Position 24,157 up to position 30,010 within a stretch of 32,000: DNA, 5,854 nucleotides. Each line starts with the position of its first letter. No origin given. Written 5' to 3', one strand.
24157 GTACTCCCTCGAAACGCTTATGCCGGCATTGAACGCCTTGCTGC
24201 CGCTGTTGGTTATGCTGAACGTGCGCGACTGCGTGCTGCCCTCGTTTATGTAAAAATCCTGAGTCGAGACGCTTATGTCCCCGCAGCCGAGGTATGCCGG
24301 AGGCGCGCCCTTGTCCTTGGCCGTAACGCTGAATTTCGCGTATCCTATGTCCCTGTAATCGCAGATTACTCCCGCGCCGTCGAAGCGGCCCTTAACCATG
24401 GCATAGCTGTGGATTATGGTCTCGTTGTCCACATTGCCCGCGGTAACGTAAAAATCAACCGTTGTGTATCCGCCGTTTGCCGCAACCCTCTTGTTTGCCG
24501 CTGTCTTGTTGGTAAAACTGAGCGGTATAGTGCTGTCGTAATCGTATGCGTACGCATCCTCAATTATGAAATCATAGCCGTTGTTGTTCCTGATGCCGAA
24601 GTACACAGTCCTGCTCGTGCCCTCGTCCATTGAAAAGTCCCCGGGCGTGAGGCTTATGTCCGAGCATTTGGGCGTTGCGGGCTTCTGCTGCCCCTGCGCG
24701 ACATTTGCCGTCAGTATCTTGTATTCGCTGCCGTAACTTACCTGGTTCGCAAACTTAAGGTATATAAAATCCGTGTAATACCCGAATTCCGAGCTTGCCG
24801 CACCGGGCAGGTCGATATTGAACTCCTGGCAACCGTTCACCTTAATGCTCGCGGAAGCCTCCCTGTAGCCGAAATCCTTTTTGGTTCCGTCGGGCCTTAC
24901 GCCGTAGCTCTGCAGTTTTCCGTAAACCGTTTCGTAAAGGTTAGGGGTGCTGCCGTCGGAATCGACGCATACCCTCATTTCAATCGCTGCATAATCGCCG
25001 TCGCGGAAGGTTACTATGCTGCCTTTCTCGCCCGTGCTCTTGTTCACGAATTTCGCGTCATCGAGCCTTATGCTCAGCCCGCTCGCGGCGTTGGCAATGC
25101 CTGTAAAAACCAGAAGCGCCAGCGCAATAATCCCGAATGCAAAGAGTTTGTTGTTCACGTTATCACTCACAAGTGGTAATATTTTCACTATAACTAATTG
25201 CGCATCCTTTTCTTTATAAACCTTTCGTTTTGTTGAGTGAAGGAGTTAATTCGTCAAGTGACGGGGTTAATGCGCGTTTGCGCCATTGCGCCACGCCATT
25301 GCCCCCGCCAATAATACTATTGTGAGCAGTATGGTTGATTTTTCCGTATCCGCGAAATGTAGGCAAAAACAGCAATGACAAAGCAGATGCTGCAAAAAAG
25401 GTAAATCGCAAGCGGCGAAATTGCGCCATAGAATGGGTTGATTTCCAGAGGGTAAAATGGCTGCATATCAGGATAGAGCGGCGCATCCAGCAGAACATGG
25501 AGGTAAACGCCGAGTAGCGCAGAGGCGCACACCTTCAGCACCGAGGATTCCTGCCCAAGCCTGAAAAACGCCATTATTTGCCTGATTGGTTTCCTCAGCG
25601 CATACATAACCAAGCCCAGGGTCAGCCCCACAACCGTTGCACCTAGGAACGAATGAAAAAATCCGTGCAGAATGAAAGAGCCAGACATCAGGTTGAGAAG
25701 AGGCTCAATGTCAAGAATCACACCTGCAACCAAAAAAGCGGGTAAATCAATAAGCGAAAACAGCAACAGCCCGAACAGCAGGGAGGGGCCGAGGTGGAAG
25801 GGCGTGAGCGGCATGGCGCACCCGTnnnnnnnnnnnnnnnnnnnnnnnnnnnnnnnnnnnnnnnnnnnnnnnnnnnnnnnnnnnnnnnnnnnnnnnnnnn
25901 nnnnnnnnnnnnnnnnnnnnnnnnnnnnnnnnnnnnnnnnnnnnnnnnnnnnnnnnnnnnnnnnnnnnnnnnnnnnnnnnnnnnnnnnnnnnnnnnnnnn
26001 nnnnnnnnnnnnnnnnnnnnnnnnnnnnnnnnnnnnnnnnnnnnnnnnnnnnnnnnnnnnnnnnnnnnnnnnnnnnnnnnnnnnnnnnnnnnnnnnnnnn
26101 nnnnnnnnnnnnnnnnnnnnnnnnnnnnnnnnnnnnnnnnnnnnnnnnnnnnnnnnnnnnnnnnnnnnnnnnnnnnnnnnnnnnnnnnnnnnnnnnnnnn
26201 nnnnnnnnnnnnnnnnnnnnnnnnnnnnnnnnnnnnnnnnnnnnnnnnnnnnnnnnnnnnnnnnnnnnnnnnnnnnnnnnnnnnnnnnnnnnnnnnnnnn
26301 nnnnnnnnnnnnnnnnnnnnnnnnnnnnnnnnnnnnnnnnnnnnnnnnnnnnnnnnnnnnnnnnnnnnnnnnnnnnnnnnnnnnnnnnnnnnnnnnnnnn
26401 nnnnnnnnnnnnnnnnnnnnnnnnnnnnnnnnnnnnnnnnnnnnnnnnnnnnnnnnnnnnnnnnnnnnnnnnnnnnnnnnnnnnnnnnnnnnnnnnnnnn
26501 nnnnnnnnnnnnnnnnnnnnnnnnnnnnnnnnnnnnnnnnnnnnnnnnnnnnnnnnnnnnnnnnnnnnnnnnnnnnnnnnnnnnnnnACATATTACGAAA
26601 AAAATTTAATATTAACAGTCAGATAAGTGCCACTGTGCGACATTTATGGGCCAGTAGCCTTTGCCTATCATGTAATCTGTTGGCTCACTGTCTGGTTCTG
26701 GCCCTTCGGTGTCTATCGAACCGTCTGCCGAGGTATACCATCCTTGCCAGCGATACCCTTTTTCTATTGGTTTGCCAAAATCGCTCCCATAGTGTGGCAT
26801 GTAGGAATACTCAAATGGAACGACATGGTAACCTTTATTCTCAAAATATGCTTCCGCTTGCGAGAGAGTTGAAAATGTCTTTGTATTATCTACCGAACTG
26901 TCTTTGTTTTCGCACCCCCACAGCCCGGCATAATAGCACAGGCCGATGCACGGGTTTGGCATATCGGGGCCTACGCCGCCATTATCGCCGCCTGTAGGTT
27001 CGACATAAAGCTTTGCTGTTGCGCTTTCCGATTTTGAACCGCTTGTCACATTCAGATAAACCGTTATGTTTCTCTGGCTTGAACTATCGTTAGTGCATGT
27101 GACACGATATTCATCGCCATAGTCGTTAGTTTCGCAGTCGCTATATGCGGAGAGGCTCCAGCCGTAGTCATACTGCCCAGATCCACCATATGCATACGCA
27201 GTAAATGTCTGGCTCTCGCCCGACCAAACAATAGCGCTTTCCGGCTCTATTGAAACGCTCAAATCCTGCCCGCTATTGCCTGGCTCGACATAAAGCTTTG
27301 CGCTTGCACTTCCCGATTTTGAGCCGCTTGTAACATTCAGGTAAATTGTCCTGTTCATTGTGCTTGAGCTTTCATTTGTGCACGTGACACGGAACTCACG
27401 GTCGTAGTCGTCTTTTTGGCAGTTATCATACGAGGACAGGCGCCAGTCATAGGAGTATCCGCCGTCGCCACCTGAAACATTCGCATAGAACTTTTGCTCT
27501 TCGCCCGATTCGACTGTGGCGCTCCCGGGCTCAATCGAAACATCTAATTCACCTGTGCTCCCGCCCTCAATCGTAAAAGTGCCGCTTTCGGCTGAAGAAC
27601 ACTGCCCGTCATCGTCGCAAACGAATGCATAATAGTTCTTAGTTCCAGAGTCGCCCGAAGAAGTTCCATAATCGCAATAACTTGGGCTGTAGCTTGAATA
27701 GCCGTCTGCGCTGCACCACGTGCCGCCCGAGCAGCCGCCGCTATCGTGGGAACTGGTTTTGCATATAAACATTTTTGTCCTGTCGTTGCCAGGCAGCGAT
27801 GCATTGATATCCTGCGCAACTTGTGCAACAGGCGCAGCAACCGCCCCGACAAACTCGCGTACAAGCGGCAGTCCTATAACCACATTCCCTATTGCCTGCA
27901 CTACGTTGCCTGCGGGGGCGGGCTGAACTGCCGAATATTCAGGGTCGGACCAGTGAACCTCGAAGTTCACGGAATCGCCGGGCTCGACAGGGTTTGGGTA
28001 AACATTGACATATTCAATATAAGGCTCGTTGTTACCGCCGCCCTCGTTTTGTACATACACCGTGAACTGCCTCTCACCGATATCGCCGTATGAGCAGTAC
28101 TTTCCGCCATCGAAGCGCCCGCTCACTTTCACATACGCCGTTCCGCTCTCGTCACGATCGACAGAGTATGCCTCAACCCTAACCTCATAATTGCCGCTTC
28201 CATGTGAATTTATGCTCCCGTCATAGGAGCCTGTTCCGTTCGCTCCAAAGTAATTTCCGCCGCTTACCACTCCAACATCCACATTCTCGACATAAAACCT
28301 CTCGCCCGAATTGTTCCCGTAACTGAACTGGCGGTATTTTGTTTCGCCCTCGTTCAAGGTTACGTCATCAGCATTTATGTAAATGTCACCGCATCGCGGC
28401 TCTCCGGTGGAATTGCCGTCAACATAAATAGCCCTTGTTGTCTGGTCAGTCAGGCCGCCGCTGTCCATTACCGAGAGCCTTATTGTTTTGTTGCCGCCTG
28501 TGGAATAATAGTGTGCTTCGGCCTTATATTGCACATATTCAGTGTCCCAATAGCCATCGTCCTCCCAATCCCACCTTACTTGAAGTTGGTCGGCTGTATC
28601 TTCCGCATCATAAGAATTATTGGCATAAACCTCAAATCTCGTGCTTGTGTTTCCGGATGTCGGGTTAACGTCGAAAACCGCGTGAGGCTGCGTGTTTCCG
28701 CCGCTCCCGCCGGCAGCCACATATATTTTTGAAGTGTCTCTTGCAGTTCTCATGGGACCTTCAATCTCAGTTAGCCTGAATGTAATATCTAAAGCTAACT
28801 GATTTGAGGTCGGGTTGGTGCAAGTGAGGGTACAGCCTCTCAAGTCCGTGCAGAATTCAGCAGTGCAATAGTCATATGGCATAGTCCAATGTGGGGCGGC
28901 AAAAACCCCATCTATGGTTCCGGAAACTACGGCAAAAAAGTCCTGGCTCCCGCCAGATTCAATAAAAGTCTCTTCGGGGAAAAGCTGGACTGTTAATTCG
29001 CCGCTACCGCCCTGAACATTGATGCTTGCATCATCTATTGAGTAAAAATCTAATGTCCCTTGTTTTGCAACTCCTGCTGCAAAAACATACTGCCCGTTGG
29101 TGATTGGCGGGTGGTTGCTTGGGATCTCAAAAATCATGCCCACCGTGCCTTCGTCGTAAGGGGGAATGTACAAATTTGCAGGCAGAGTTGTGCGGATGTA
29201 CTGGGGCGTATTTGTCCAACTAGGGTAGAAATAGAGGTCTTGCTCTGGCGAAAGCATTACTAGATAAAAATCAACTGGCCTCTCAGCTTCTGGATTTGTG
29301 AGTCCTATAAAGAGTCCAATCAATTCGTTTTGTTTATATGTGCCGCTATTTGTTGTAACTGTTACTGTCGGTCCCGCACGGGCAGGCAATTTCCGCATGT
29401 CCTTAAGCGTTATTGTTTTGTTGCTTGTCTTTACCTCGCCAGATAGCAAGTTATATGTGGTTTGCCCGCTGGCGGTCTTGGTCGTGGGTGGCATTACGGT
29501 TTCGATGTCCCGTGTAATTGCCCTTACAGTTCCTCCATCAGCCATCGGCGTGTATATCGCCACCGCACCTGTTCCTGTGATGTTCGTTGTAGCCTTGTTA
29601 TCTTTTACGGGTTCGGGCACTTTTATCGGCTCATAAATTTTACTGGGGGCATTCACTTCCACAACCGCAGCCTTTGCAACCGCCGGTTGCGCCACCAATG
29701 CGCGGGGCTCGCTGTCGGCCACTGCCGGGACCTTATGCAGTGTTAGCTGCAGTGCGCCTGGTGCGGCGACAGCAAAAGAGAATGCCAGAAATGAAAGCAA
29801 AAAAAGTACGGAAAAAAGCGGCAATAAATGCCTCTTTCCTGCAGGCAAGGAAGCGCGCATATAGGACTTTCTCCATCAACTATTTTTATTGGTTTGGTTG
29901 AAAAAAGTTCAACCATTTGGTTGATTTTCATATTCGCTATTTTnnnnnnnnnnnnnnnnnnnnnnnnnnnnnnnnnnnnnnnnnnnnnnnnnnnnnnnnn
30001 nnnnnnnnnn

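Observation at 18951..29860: Cluster of three large surface proteins sharing a repeated Cys-bracketed ~100-115-aa domain with an invariant NNS sequon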

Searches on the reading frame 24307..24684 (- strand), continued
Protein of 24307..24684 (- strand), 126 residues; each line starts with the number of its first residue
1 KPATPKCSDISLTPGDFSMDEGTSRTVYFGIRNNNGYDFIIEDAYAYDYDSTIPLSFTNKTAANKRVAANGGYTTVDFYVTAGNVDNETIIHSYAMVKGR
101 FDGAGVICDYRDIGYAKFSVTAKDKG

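Call 42: find_encoding_contigs(protein=P0118, flank=8000, max_places=1)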
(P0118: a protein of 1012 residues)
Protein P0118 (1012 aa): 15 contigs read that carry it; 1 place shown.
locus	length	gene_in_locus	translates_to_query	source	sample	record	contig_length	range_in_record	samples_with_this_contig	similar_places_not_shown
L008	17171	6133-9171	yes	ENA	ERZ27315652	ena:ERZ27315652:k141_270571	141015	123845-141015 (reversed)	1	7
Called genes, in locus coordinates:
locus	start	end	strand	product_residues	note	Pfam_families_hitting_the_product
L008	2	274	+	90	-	?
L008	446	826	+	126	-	-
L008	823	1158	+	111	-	PF05635:23S_rRNA_IVP (weak), PF22296:bAvd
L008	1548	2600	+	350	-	PF00078:RVT_1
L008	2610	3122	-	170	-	PF08617:CGI-121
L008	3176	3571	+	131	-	PF01201:Ribosomal_S8e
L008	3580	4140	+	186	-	-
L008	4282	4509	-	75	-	-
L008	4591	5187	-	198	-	-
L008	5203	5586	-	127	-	-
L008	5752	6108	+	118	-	-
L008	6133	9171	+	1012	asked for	-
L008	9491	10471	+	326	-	PF00297:Ribosomal_L3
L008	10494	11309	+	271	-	PF00573:Ribosomal_L4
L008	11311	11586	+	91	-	PF00276:Ribosomal_L23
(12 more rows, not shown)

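Call 56: find_encoding_contigs(protein=P0046, flank=10000, max_places=2)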
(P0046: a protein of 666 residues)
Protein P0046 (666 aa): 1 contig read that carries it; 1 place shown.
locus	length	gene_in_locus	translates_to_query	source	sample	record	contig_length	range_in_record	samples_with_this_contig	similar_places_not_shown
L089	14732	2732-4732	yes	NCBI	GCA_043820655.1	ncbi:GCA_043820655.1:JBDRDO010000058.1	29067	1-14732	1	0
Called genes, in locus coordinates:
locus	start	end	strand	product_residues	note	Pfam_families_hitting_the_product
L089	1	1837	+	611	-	?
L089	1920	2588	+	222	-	-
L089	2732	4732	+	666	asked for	-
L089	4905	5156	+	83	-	-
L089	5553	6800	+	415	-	PF00297:Ribosomal_L3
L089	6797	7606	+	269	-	PF00573:Ribosomal_L4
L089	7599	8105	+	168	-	PF00276:Ribosomal_L23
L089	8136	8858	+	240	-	PF00181:Ribosomal_L2_N (weak), PF03947:Ribosomal_L2_C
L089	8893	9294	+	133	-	PF00203:Ribosomal_S19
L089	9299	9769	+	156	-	PF00237:Ribosomal_L22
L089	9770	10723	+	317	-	PF07650:KH_2, PF00189:Ribosomal_S3_C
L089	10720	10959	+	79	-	PF00831:Ribosomal_L29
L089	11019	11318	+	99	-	PF01253:SUI1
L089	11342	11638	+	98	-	PF01868:RNase_P-MRP_p29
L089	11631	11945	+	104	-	PF00366:Ribosomal_S17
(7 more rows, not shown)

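Call 70: search_protein_families(library=pfam, proteins=[P0149, P0148, P0146, P0046, P0076, P0025, P0118], max_evalue=0.01)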
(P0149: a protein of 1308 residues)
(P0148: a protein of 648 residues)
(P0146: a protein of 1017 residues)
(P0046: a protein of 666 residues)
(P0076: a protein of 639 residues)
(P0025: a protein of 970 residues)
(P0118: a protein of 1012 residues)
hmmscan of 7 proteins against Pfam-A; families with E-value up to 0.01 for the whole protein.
P0149 (1308 aa): 10 families
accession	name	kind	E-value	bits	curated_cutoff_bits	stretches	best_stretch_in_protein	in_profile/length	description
PF07610.17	DUF1573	-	4.5e-84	277.1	26.1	10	511-603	7-98/98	Protein of unknown function (DUF1573)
PF22544.2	HYDIN_VesB_CFA65-like_Ig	-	1.4e-58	195.7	25.5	8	270-361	8-99/100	HYDIN/CFA65/VesB-like, Ig-like domain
PF22073.2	Cep192_D4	-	5.6e-30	104.3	35.5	3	513-601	12-109/112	Cep192 domain 4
PF15780.11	ASH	-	8.9e-28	96.8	27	5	393-468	15-91/98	Abnormal spindle-like microcephaly-assoc'd, ASPM-SPD-2-Hydin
PF17164.10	DUF5122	-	4.3e-14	52.9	27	2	43-72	3-36/36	Domain of unknown function (DUF5122) beta-propeller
PF07705.17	CARDB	-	3.6e-12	46.8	22.7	0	280-344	18-82/101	CARDB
PF21310.3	OCRL-like_ASH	-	1.5e-07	32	27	0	512-559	6-53/109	Inositol polyphosphate 5-phosphatase OCRL-like, ASH domain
PF22064.2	Cep192_D2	-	1.6e-07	32.1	27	0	384-419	6-41/154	Cep192 domain 2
PF16158.11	N_BRCA1_IG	-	1.7e-06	29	28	0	1119-1146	5-32/108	Ig-like domain from next to BRCA1 gene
PF11614.14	FixG_C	-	3.1e-05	24.6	25.6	0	1131-1182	36-89/119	IG-like fold at C-terminal of FixG, putative oxidoreductase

P0148 (648 aa): 0 families

P0146 (1017 aa): 0 families

P0046 (666 aa): 1 family
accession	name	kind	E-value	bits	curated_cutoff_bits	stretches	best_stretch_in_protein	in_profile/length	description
PF13944.12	Calycin_like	-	0.0061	17.3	30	0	193-272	24-107/124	Calycin-like beta-barrel domain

P0076 (639 aa): 1 family
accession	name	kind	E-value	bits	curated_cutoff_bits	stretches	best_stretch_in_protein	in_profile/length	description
PF02102.21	Peptidase_M35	-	0.0061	16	27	1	487-577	45-133/352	Deuterolysin metalloprotease (M35) family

P0025 (970 aa): 0 families

P0118 (1012 aa): 0 families

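Call 71: list_cluster_members(proteins=[P0006, P0007, P0012, P0013, P0016, P0017, P0020, P0023, P0149, P0034])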
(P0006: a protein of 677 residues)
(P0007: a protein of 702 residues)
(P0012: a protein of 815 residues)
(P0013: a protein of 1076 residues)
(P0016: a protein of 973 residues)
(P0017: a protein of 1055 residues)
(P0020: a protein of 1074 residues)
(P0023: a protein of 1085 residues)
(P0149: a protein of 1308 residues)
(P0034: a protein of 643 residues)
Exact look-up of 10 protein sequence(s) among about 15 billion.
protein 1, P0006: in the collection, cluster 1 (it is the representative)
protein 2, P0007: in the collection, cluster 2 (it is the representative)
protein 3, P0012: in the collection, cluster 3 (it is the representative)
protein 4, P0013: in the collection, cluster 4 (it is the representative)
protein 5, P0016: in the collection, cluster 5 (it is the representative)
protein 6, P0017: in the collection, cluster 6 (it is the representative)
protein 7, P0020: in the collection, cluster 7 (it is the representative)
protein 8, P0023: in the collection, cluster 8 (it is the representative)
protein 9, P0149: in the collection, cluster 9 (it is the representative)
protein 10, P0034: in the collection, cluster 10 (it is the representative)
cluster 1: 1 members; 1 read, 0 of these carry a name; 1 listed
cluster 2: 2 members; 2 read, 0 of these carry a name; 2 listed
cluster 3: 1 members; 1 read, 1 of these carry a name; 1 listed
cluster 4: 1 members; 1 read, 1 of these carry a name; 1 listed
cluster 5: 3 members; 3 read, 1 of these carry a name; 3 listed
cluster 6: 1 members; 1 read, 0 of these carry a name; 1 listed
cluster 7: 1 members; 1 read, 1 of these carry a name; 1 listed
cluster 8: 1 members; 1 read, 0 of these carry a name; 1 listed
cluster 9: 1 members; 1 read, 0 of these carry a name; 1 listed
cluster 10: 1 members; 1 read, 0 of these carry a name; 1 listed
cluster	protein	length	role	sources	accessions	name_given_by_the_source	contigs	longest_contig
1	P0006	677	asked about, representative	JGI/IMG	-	-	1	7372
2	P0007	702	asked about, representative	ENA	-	-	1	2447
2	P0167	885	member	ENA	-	-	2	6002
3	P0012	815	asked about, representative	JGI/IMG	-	hypothetical protein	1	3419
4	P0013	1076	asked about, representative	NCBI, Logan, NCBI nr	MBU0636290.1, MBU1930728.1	hypothetical protein KKE06_04665 [Candidatus Micrarchaeota archaeon] | hypothetical protein [Candidatus Micrarchaeota archaeon]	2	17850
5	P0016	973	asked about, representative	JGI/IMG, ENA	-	-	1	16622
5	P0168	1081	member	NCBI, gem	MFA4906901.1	MAG: hypothetical protein WC602_01390 [archaeon]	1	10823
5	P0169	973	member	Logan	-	-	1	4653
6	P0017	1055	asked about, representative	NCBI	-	-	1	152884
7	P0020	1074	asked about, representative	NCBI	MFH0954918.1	MAG: hypothetical protein V1777_02350 [Candidatus Micrarchaeota archaeon]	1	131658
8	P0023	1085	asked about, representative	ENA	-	-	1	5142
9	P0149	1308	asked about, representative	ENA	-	-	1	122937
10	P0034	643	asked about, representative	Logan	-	-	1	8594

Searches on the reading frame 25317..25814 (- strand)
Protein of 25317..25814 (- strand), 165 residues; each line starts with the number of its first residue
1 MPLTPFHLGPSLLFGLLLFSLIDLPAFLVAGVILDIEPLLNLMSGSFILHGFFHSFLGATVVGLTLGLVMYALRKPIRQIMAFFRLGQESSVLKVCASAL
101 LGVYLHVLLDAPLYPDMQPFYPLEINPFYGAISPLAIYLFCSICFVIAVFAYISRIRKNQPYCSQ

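Call 3: search_protein_families(library=pfam, proteins=[window:25317-25814:-], max_evalue=1)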
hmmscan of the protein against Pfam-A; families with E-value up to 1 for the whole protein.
window:25317-25814:- (165 aa): 3 families
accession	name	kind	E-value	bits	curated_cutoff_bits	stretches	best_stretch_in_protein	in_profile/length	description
PF04307.19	YdjM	-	2.8e-07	30.6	29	1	24-152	30-148/176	YdjM inner membrane protein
PF10190.14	Tmemb_170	-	0.033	15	29.5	1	16-98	17-98/106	Putative transmembrane protein 170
PF23973.1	DUF7299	-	0.19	12.3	27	1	136-164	3-31/77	Family of unknown function (DUF7299)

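Call 13: search_protein_families(library=ncbifam, proteins=[window:25317-25814:-], max_evalue=1)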
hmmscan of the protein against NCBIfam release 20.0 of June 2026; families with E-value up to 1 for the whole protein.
window:25317-25814:- (165 aa): 1 family
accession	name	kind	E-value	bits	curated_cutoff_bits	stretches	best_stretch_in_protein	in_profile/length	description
TIGR00439.2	FtsX_Gneg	equivalog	0.073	12.2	255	1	47-101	217-271/292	permease-like cell division protein FtsX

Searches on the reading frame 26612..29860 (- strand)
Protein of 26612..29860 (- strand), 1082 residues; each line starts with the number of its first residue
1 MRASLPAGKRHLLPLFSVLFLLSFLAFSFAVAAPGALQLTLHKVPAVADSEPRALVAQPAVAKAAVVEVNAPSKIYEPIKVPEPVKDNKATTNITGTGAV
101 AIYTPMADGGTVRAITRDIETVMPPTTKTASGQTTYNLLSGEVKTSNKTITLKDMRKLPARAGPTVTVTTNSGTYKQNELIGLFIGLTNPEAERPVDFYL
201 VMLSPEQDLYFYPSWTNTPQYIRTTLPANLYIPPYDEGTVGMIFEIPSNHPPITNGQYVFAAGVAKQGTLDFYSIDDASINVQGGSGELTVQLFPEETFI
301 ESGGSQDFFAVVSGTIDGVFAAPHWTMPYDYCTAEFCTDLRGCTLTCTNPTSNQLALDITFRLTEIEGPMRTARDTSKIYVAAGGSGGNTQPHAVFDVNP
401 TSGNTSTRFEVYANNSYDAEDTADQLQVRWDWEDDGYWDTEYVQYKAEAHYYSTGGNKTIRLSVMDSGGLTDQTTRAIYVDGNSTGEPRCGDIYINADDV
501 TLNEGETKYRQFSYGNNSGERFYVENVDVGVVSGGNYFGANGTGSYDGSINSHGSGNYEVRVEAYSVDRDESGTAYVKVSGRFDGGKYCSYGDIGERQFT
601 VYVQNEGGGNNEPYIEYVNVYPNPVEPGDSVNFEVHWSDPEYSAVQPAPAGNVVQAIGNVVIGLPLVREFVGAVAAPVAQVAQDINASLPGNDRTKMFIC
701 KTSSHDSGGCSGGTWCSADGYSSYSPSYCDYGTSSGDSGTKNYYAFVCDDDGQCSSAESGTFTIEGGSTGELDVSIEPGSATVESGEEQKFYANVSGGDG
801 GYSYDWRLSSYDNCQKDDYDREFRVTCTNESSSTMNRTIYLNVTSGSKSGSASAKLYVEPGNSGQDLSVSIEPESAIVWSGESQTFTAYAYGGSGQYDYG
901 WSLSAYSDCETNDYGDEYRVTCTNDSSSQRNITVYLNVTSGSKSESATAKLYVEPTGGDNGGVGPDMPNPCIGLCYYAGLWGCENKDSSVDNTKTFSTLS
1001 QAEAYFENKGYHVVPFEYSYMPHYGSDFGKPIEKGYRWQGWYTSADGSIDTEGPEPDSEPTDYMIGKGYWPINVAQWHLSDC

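Call 3: search_protein_families(library=pfam, proteins=[window:26612-29860:-], max_evalue=1)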
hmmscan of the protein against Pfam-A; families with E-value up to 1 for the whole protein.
window:26612-29860:- (1082 aa): 5 families
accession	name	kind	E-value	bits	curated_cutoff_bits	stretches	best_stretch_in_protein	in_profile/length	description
PF18911.6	PKD_4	-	9.8e-06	26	27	1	389-475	1-79/85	PKD domain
PF10988.14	DUF2807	-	0.0004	20.6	24.2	0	536-585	76-126/181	Putative auto-transporter adhesin, head GIN domain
PF02368.24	Big_2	-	0.055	13.9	22.8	0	868-890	4-26/79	Bacterial Ig-like domain (group 2)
PF13004.13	BACON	-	0.13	12.7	25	0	822-853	25-55/61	Putative binding domain, N-terminal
PF00801.26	PKD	-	0.62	10.5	23.5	0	404-477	14-78/80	PKD domain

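Call 13: search_protein_families(library=ncbifam, proteins=[window:26612-29860:-], max_evalue=1)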
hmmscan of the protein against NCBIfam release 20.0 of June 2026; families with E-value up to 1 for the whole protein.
window:26612-29860:- (1082 aa): 1 family
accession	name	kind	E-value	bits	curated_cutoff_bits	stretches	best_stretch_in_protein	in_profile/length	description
NF041740.1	choice_anch_T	equivalog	0.005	16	70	0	824-876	54-105/259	choice-of-anchor T family protein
